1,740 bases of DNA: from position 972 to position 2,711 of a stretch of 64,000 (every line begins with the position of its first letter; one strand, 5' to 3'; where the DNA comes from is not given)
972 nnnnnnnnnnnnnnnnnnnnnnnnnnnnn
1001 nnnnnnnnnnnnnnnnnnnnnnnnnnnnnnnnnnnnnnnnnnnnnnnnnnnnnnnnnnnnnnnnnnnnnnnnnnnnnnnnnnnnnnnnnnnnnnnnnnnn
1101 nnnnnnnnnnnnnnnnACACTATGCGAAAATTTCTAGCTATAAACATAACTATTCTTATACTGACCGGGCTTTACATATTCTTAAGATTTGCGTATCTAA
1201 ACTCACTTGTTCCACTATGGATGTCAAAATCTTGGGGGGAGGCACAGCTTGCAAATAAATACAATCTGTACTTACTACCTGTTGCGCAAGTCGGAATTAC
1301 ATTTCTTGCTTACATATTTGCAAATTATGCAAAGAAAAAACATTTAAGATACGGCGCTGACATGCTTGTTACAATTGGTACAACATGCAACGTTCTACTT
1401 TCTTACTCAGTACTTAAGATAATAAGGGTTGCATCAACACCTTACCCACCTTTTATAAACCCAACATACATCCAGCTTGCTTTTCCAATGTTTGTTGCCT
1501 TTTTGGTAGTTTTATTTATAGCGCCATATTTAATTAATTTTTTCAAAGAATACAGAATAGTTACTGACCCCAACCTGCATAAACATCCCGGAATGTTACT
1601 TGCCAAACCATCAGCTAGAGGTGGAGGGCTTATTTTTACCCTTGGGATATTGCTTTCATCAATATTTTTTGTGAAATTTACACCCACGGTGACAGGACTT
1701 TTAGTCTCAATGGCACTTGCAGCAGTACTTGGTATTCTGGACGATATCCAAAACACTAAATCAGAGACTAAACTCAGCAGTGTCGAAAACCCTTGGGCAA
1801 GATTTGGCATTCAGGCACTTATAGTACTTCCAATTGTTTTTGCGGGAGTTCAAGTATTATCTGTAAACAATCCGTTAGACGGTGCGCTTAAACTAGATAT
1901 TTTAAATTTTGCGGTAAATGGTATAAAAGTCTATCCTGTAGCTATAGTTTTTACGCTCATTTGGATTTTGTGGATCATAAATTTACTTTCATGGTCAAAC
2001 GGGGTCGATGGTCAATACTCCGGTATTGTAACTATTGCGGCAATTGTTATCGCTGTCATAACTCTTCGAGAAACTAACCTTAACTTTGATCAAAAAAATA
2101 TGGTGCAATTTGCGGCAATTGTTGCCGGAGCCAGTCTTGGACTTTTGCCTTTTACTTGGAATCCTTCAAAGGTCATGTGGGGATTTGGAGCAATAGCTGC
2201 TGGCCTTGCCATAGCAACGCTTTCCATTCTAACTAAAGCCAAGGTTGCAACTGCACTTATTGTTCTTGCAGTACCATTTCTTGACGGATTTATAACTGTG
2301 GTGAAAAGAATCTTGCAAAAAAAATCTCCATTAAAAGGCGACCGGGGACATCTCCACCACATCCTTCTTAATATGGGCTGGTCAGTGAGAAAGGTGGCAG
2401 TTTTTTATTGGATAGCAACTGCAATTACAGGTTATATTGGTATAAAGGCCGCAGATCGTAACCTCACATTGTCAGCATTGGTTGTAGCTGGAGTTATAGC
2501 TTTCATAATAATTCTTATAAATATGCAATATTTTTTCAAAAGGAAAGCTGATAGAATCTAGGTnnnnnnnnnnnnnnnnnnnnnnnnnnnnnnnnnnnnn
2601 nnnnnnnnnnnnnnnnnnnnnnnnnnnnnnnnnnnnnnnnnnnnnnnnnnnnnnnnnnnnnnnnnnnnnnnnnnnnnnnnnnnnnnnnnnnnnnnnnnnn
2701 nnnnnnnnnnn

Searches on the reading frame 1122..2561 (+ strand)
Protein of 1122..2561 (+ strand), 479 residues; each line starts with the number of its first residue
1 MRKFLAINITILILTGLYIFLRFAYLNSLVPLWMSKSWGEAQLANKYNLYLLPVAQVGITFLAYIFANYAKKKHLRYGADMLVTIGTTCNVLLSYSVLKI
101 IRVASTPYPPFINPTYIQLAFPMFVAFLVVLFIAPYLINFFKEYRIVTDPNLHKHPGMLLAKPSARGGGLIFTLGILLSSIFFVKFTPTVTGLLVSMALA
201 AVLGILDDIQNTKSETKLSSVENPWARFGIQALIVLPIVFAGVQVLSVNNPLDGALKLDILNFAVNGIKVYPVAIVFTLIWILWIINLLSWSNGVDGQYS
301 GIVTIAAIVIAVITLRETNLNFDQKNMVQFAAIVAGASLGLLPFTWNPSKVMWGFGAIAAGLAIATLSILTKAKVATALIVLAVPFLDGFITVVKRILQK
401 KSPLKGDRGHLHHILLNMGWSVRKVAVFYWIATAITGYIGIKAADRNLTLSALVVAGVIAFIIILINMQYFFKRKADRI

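Call 64: search_protein_families(library=pfam, proteins=[window:1122-2561:+], max_evalue=0.00001)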
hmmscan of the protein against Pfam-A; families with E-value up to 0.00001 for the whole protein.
window:1122-2561:+ (479 aa): 1 family
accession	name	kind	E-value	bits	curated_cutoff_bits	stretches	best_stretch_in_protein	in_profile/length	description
PF00953.26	Glycos_transf_4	-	2.1e-16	60.7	27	1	191-371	2-159/160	Glycosyl transferase family 4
